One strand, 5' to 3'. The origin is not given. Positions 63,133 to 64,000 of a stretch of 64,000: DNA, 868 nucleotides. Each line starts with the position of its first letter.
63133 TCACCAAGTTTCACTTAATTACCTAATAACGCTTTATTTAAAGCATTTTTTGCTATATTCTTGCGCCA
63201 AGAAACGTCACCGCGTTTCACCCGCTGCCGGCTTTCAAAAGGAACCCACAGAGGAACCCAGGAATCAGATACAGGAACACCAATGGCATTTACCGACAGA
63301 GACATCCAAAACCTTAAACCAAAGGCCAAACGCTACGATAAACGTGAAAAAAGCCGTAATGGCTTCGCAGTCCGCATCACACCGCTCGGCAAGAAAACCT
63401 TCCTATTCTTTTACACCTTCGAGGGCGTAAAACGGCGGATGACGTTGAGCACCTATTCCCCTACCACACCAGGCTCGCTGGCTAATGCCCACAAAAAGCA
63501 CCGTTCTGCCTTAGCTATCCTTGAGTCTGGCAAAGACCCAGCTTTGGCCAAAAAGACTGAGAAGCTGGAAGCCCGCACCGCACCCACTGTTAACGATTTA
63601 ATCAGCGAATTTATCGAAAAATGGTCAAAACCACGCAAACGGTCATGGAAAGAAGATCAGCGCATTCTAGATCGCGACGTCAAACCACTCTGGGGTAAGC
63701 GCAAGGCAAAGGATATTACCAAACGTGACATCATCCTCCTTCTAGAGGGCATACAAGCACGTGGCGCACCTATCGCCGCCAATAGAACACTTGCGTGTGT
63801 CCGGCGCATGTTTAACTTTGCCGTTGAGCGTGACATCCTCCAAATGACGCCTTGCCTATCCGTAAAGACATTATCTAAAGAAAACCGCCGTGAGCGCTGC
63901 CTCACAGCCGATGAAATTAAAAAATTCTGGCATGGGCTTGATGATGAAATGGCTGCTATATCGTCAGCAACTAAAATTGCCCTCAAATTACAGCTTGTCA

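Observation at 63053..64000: tRNA-Lys 3' fragment plus a P4-type integrase: the edge of an integrated genomic island or prophage extending past the window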

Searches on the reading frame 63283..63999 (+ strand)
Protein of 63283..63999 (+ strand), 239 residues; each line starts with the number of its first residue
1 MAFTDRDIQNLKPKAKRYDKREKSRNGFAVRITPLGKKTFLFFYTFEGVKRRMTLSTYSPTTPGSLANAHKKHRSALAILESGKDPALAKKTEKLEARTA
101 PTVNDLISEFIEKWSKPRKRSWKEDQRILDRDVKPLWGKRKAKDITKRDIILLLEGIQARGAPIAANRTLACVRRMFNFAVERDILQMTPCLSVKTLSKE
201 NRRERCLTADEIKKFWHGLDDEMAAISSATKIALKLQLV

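Call 7: search_protein_families(library=pfam, proteins=[window:63283-63999:+], max_evalue=0.01)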
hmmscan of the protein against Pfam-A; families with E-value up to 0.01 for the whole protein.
window:63283-63999:+ (239 aa): 2 families
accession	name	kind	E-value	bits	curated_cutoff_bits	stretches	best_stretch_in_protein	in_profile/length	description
PF13356.12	Arm-DNA-bind_3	-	3e-14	53.4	27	1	3-92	1-82/83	Arm DNA-binding domain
PF22022.2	Phage_int_M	-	7.8e-10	39.3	27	1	111-191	9-90/96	Phage integrase central domain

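Call 9: find_related_loci(query=window:63283-63999:+, collection=genome_contigs, flank=10000)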
Query window:63283-63999:+ (239 aa) in genome_contigs; peptide patterns used: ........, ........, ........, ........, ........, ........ (x = any residue, [..] = any of these).
126 stretches matched a pattern; 46 encode a relative of the query (tblastn E <= 1e-3); 46 distinct loci.
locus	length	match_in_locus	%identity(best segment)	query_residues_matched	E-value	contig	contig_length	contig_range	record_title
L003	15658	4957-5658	63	1-239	7e-99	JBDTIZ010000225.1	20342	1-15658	MAG: Gammaproteobacteria bacterium isolate cluster2_bin.40 k127_3249017, whole genome shotgun sequence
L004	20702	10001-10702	62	1-239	6e-97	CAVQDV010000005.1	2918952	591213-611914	MAG: uncultured Gammaproteobacteria bacterium isolate MFD02248.bin.1.208 genome assembly, contig: contig_6698, whole gen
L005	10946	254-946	62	3-239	7e-92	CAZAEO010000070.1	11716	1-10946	MAG TPA_asm: uncultured Coxiellaceae bacterium isolate SRP011637_co1_137 genome assembly, contig: NODE_2004_length_11716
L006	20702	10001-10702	59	1-239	1e-88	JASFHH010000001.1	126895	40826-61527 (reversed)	MAG: Gammaproteobacteria bacterium isolate D0608M12metaG_sub_Bin_249 D0608M12metaG_FD_scaffold_4_c1, whole genome shotgu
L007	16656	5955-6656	58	1-239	9e-88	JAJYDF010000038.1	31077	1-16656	MAG: Proteobacteria bacterium isolate BP9.bin86 NODE_2402_length_31077_cov_2.323069, whole genome shotgun sequence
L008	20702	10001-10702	57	1-239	3e-87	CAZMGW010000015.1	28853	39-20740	MAG TPA_asm: uncultured Coxiellaceae bacterium isolate SRP011637_co1_128 genome assembly, contig: NODE_383_length_28853_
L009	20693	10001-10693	61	3-239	2e-87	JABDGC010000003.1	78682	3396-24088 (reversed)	MAG: Gammaproteobacteria bacterium isolate BWOrgHeat_Nextera67_MAG1 3300020998.a:Ga0206951_1006, whole genome shotgun se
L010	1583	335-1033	58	1-238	8e-93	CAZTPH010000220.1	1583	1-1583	MAG TPA_asm: uncultured Coxiellaceae bacterium isolate SRP256446_co1_143 genome assembly, contig: NODE_75938_length_1583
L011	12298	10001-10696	55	1-239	2e-81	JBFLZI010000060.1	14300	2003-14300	MAG: Thermodesulfobacteriota bacterium isolate MAG107 MAG107_60, whole genome shotgun sequence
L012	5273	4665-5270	59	1-205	2e-78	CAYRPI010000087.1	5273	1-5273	MAG TPA_asm: uncultured Candidatus Babeliaceae bacterium isolate binchicken_co266_128 genome assembly, contig: NODE_3756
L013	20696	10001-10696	50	1-239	1e-72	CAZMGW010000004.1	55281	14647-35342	MAG TPA_asm: uncultured Coxiellaceae bacterium isolate SRP011637_co1_128 genome assembly, contig: NODE_87_length_55281_c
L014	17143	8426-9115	51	3-239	3e-71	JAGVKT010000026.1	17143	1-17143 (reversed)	MAG: Gammaproteobacteria bacterium isolate SW_10 c_000000071152, whole genome shotgun sequence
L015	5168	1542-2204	52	12-239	4e-70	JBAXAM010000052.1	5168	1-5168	MAG: bacterium isolate ELA141 MAG141_52, whole genome shotgun sequence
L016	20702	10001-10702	49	1-239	6e-70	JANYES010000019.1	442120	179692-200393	MAG: Alphaproteobacteria bacterium isolate 338R_metabinner_4 338R_k141_612875, whole genome shotgun sequence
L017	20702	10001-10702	48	1-239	5e-69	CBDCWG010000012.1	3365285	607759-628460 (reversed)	MAG: Nitrospinales bacterium isolate a2619a5f-0194-4d6d-9150-7445cf304463 genome assembly, contig: contig_12, whole geno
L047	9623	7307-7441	55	171-221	2e-12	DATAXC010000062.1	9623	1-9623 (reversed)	MAG TPA_asm: Gammaproteobacteria bacterium isolate SMAG_U5642 k141_1921856, whole genome shotgun sequence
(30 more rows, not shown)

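Call 13: find_homologous_proteins(query=window:63283-63999:+, max_evalue=1e-20)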
Query window:63283-63999:+ (239 aa): 1326 proteins with E <= 1e-20 among 1684 candidates; the best 120 are listed.
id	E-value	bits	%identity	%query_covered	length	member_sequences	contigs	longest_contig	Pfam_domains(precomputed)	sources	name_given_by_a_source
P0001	1.6e-94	334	65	99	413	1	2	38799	PF22022.3,PF13356.13,PF00589.28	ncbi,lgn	ncbi:MAG: tyrosine-type recombinase/integrase [Gammaproteobacteria bacterium]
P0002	7.7e-94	331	66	100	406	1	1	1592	PF22022.3,PF13356.13,PF00589.28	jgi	-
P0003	6.0e-91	322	63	100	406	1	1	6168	PF22022.3,PF13356.13,PF00589.28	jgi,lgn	-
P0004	8.0e-91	322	63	100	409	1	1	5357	PF22022.3,PF13356.13,PF00589.28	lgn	-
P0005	1.4e-90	321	65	100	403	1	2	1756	PF22022.3,PF13356.13,PF00589.28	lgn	-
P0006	1.2e-88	314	64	100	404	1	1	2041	PF22022.3,PF13356.13,PF00589.28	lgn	-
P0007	6.5e-88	312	62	100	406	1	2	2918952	PF22022.3,PF13356.13,PF00589.28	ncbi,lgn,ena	-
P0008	7.1e-88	312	63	100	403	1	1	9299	PF22022.3,PF13356.13,PF00589.28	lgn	-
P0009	2.2e-87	310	60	100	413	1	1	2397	PF22022.3,PF13356.13,PF00589.28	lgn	-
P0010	8.0e-87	308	62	100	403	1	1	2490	PF22022.3,PF13356.13,PF00589.28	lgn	-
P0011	1.9e-86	307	58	100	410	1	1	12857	PF22022.3,PF13356.13,PF00589.28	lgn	-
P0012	3.6e-86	306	63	99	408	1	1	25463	PF22022.3,PF13356.13,PF00589.28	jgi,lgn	-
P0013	3.0e-85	303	63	99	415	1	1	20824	PF22022.3,PF13356.13,PF00589.28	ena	-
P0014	4.8e-85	303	59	100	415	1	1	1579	PF22022.3,PF13356.13,PF00589.28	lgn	-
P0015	9.6e-85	302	58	100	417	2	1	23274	PF22022.3,PF13356.13,PF00589.28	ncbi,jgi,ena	jgi:integrase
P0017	2.3e-84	300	62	100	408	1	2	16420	PF22022.3,PF13356.13,PF00589.28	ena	-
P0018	2.4e-84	300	60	100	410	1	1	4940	PF22022.3,PF13356.13,PF00589.28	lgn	-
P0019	3.1e-84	300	62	99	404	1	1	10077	PF22022.3,PF13356.13,PF00589.28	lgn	-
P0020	1.0e-83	298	62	99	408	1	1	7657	PF22022.3,PF13356.13,PF00589.28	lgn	-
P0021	1.6e-83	298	62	99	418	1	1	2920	PF22022.3,PF13356.13,PF00589.28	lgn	-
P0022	1.7e-83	298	60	100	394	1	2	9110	PF22022.3,PF13356.13,PF00589.28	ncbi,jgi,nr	ncbi:MAG: hypothetical protein ACD_21C00265G0002 [uncultured bacterium]|nr:MAG: hypothetical protein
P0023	1.7e-83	298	62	99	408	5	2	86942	PF22022.3,PF13356.13,PF00589.28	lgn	-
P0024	2.0e-83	297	58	100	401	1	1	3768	PF22022.3,PF13356.13,PF00589.28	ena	-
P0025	2.9e-83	297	62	99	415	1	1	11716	PF22022.3,PF13356.13,PF00589.28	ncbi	-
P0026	6.4e-83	296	62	99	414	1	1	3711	PF22022.3,PF13356.13,PF00589.28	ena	-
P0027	6.7e-83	296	60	100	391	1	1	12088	PF22022.3,PF13356.13,PF00589.28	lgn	-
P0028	7.0e-83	296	62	99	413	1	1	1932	PF22022.3,PF13356.13,PF00589.28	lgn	-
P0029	7.5e-83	295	63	99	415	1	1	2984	PF22022.3,PF13356.13,PF00589.28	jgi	jgi:integrase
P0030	8.1e-83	295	57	100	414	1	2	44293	PF22022.3,PF13356.13,PF00589.28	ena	-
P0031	9.0e-83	295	59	100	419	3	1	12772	PF22022.3,PF13356.13,PF00589.28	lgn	-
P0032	9.2e-83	295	59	92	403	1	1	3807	PF22022.3,PF13356.13,PF00589.28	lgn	-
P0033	9.7e-83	295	59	100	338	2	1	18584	PF22022.3,PF13356.13,PF00589.28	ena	-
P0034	1.9e-82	294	58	100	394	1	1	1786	PF22022.3,PF13356.13,PF00589.28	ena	-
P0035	2.2e-82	294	60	100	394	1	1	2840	PF22022.3,PF13356.13,PF00589.28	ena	-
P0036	2.4e-82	294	60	100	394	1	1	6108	PF22022.3,PF13356.13,PF00589.28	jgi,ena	-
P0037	2.9e-82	294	60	100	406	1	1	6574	PF22022.3,PF13356.13,PF00589.28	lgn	-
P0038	4.0e-82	293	59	100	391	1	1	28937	PF22022.3,PF13356.13,PF00589.28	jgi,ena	-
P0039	5.7e-82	293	59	100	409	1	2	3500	PF22022.3,PF13356.13,PF00589.28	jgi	jgi:integrase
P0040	5.7e-82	293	60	100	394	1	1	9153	PF22022.3,PF13356.13,PF00589.28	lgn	-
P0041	7.1e-82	292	60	100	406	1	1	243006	PF22022.3,PF13356.13,PF00589.28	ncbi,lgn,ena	-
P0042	9.0e-82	292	59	100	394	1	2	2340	PF22022.3,PF13356.13,PF00589.28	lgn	-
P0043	2.6e-81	290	58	100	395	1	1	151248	PF22022.3,PF13356.13,PF00589.28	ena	-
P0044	3.6e-81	290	61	99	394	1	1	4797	PF22022.3,PF13356.13,PF00589.28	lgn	-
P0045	4.3e-81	290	59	100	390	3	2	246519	PF22022.3,PF13356.13,PF00589.28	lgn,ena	-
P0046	5.4e-81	289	58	100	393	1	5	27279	PF22022.3,PF13356.13,PF00589.28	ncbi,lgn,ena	-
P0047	7.9e-81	289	60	100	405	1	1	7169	PF22022.3,PF13356.13,PF00589.28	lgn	-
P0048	9.7e-81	289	59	100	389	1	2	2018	PF22022.3,PF13356.13,PF00589.28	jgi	-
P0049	1.2e-80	288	61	99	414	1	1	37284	PF22022.3,PF13356.13,PF00589.28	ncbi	-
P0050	1.2e-80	288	58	100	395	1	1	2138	PF22022.3,PF13356.13,PF00589.28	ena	-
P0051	1.6e-80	288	58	100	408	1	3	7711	PF22022.3,PF13356.13,PF00589.28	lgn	-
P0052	1.8e-80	288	61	99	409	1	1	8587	PF22022.3,PF13356.13,PF00589.28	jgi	jgi:integrase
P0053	1.9e-80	288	60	99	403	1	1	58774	PF22022.3,PF13356.13,PF00589.28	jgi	jgi:integrase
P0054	2.4e-80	287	56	100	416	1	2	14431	PF22022.3,PF13356.13,PF00589.28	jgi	jgi:integrase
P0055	3.4e-80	287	61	99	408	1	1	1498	PF22022.3,PF13356.13,PF00589.28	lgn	-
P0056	3.4e-80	287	59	100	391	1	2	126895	PF14659.13,PF22022.3,PF13356.13,PF00589.28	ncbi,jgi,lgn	ncbi:MAG: tyrosine-type recombinase/integrase [Gammaproteobacteria bacterium]|jgi:integrase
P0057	4.5e-80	286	61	92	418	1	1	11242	PF22022.3,PF13356.13,PF00589.28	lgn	-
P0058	6.1e-80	286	56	100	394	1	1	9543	PF22022.3,PF13356.13,PF00589.28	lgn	-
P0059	7.5e-80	286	60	99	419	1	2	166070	PF22022.3,PF13356.13,PF00589.28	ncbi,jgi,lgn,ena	jgi:integrase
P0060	7.6e-80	286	59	99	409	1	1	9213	PF22022.3,PF13356.13,PF00589.28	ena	-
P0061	1.1e-79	285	58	100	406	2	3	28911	PF22022.3,PF13356.13,PF00589.28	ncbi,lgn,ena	-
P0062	1.3e-79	285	57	100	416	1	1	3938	PF22022.3,PF13356.13,PF00589.28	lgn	-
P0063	1.8e-79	284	58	100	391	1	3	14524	PF22022.3,PF13356.13,PF00589.28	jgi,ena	jgi:integrase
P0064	1.9e-79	284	59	99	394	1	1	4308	PF22022.3,PF13356.13,PF00589.28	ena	-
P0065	2.7e-79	284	61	99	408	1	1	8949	PF22022.3,PF13356.13,PF00589.28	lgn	-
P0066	3.2e-79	284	60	99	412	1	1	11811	PF22022.3,PF13356.13,PF00589.28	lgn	-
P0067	3.5e-79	283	61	99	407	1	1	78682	PF22022.3,PF13356.13,PF00589.28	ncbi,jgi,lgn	-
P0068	4.8e-79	283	56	100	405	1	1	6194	PF22022.3,PF13356.13,PF00589.28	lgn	-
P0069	6.5e-79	283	57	100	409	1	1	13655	PF22022.3,PF13356.13,PF00589.28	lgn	-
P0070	8.0e-79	282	57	100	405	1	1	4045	PF22022.3,PF13356.13,PF00589.28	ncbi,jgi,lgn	-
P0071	8.1e-79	282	57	100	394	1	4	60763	PF22022.3,PF13356.13,PF00589.28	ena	-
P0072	8.4e-79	282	57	100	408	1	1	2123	PF22022.3,PF13356.13,PF00589.28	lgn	-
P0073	8.6e-79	282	58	100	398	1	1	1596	PF22022.3,PF13356.13,PF00589.28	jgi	jgi:integrase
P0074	8.6e-79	282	57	100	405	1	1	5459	PF22022.3,PF13356.13,PF00589.28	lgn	-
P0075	1.2e-78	282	55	99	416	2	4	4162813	PF22022.3,PF13356.13,PF00589.28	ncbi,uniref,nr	ncbi:site-specific integrase [Legionella longbeachae]|uniref:tyrosine-type recombinase/integrase n=1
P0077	3.4e-78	280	58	100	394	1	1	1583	PF22022.3,PF13356.13,PF00589.28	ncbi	-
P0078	4.4e-78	280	56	100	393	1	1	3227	PF22022.3,PF13356.13,PF00589.28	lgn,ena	-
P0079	4.6e-78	280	57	100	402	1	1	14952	PF22022.3,PF13356.13,PF00589.28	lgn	-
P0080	5.3e-78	280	57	100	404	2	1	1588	PF22022.3,PF13356.13,PF00589.28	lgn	-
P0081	6.2e-78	279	58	99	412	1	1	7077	PF22022.3,PF13356.13,PF00589.28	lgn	-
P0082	6.2e-78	279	58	100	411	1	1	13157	PF22022.3,PF13356.13,PF00589.28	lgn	-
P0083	1.0e-77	279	57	100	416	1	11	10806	PF22022.3,PF13356.13,PF00589.28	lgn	-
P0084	1.1e-77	279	57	93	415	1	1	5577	PF22022.3,PF13356.13,PF00589.28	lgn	-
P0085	1.6e-77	278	58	100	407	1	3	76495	PF22022.3,PF13356.13,PF00589.28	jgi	jgi:integrase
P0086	1.9e-77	278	56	100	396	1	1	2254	PF22022.3,PF13356.13,PF00589.28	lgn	-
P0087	2.7e-77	277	57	100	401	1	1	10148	PF22022.3,PF13356.13,PF00589.28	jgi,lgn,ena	-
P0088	3.1e-77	277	56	100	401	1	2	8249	PF22022.3,PF13356.13,PF00589.28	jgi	jgi:integrase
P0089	8.3e-77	276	57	99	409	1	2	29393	PF22022.3,PF13356.13,PF00589.28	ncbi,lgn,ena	-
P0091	1.1e-76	275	59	92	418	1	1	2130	PF22022.3,PF13356.13,PF00589.28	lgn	-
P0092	1.3e-76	275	57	100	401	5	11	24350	PF22022.3,PF13356.13,PF00589.28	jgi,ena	jgi:integrase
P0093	1.4e-76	275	55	95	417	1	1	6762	PF22022.3,PF13356.13,PF00589.28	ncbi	-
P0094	1.5e-76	275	56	100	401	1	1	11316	PF22022.3,PF13356.13,PF00589.28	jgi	jgi:integrase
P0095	2.3e-76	274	58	99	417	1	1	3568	PF22022.3,PF13356.13,PF00589.28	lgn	-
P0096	2.7e-76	274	56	100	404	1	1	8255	PF22022.3,PF13356.13,PF00589.28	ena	-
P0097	3.1e-76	274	56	100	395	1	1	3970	PF22022.3,PF13356.13,PF00589.28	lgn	-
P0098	3.2e-76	274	56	100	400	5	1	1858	PF22022.3,PF13356.13,PF00589.28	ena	-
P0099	3.3e-76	274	56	100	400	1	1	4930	PF22022.3,PF13356.13,PF00589.28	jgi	jgi:integrase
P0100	3.3e-76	274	55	100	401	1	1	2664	PF22022.3,PF13356.13,PF00589.28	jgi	jgi:integrase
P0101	4.0e-76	273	55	100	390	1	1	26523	PF22022.3,PF13356.13,PF00589.28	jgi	jgi:integrase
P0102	6.0e-76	273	54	99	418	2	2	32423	PF22022.3,PF13356.13,PF00589.28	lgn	-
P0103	6.5e-76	273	58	99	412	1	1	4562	PF22022.3,PF13356.13,PF00589.28,PF11917.14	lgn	-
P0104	6.6e-76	273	58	99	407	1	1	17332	PF22022.3,PF13356.13,PF00589.28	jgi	-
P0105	6.8e-76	273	59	92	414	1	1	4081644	PF22022.3,PF13356.13,PF00589.28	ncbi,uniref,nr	ncbi:site-specific integrase [Legionella sp. PC1000]|uniref:tyrosine-type recombinase/integrase n=1 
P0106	8.8e-76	272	56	100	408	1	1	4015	PF22022.3,PF13356.13,PF00589.28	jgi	jgi:integrase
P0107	9.0e-76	272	56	100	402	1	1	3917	PF22022.3,PF13356.13,PF00589.28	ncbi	-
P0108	1.0e-75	272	57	100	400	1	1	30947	PF22022.3,PF13356.13,PF00589.28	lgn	-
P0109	1.1e-75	272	56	100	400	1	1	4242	PF22022.3,PF13356.13,PF00589.28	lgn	-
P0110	1.5e-75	272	55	100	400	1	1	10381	PF22022.3,PF13356.13,PF00589.28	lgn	-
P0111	1.7e-75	271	55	99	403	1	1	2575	PF22022.3,PF13356.13,PF00589.28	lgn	-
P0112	1.8e-75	271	56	100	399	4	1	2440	PF14659.13,PF22022.3,PF13356.13,PF00589.28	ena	-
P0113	1.8e-75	271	55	100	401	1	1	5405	PF22022.3,PF13356.13,PF00589.28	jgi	jgi:integrase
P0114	1.9e-75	271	55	100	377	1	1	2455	PF22022.3,PF13356.13,PF00589.28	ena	-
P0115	1.9e-75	271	58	99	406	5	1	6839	PF22022.3,PF13356.13,PF00589.28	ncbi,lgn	-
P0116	2.0e-75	271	58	100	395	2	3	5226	PF22022.3,PF13356.13,PF00589.28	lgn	-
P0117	2.1e-75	271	57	99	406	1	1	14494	PF22022.3,PF13356.13,PF00589.28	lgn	-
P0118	2.4e-75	271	57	100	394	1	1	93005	PF22022.3,PF13356.13,PF00589.28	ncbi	-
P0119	2.6e-75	271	57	100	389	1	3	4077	PF22022.3,PF13356.13,PF00589.28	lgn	-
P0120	2.9e-75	271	51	100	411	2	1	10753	PF22022.3,PF13356.13,PF00589.28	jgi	-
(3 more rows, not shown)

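Call 19: search_protein_families(library=pfam, proteins=[L016:11191-12141:+, L016:12215-12502:+, L016:12614-12904:+, L016:12901-13581:+, L016:13595-15364:+, L016:15436-16104:+, L016:16061-16339:+, L016:16377-17444:-, L016:17531-17923:-, L016:12435-12662:+], max_evalue=0.01)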
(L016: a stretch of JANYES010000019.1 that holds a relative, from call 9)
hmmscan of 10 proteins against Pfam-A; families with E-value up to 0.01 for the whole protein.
L016:11191-12141:+ (316 aa): 0 families

L016:12215-12502:+ (95 aa): 1 family
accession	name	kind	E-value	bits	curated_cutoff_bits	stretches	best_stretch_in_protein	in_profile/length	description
PF05930.18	Phage_AlpA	-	1e-07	32.1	21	1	35-81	1-47/51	Prophage CP4-57 regulatory protein (AlpA)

L016:12614-12904:+ (96 aa): 0 families

L016:12901-13581:+ (226 aa): 0 families

L016:13595-15364:+ (589 aa): 8 families
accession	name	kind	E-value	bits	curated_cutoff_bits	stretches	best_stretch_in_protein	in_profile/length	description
PF03796.21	DnaB_C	-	1.1e-15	58.2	27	1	324-574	2-254/255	DnaB-like helicase C terminal domain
PF13662.12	Toprim_4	-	1.9e-11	44.4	25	1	173-255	1-75/85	Toprim domain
PF13481.12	AAA_25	-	8.1e-09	35.8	27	1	337-500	30-192/195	AAA domain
PF13155.12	Toprim_2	-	5.3e-06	27.2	22.1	1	176-279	1-88/88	Toprim-like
PF01751.28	Toprim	-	4.4e-05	24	23.1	1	174-251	1-77/96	Toprim domain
PF13555.12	AAA_29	-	0.00037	20.6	27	1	328-372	9-54/61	P-loop containing region of AAA domain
PF03308.22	MeaB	-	0.0019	17.7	23.1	1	345-381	38-73/273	Methylmalonyl Co-A mutase-associated GTPase MeaB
PF01580.24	FtsK_SpoIIIE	-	0.0061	16.5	24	0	344-365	43-64/221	FtsK/SpoIIIE family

L016:15436-16104:+ (222 aa): 0 families

L016:16061-16339:+ (92 aa): 1 family
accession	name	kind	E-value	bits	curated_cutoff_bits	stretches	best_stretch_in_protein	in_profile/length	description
PF19067.5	DUF5763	-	0.0076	16.1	26.3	0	24-47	4-27/39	Family of unknown function (DUF5763)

L016:16377-17444:- (355 aa): 2 families
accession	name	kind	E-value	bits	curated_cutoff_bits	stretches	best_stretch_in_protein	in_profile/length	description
PF18953.6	SAP_new25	-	1.8e-06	27.9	26.3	1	103-128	11-36/51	SAP domain-containing new25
PF02037.33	SAP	-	6.2e-06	26.1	23.9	1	103-127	8-32/37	SAP domain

L016:17531-17923:- (130 aa): 0 families

L016:12435-12662:+ (75 aa): 0 families

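Call 20: search_protein_families(library=pfam, proteins=[L006:11212-12000:+, L006:12058-12306:+, L006:12263-12748:+, L006:12723-14345:+, L006:14299-14853:+, L006:15043-16089:-, L006:16096-17736:-, L004:11319-12023:+, L004:12584-13501:+, L004:13580-15064:+], max_evalue=0.01)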
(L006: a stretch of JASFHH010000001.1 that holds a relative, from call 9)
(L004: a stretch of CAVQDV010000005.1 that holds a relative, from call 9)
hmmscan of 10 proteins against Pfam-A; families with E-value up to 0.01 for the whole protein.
L006:11212-12000:+ (262 aa): 0 families

L006:12058-12306:+ (82 aa): 2 families
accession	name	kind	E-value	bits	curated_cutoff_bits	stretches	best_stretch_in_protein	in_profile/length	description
PF05930.18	Phage_AlpA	-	1.8e-18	66.6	21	1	20-69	2-51/51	Prophage CP4-57 regulatory protein (AlpA)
PF12728.13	HTH_17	-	0.00011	22.8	27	1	21-72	1-50/51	Helix-turn-helix domain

L006:12263-12748:+ (161 aa): 0 families

L006:12723-14345:+ (540 aa): 1 family
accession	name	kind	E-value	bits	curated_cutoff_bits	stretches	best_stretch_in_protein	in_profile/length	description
PF13148.11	DUF3987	-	6.4e-70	236.6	27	1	66-444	1-363/364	Protein of unknown function (DUF3987)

L006:14299-14853:+ (184 aa): 1 family
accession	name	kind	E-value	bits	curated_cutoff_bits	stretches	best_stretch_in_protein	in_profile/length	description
PF18932.5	DUF5681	-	2.1e-13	51.1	27.5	1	46-107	3-75/77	Family of unknown function (DUF5681)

L006:15043-16089:- (348 aa): 0 families

L006:16096-17736:- (546 aa): 1 family
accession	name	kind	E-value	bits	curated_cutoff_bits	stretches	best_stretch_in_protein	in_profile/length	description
PF01435.24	Peptidase_M48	-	4e-14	53.3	20.3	1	296-477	50-181/186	Peptidase family M48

L004:11319-12023:+ (234 aa): 0 families

L004:12584-13501:+ (305 aa): 1 family
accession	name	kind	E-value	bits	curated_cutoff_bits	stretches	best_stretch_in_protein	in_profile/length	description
PF13362.12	Toprim_3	-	8.2e-09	36.2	27.2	1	190-290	2-93/95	Toprim domain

L004:13580-15064:+ (494 aa): 0 families
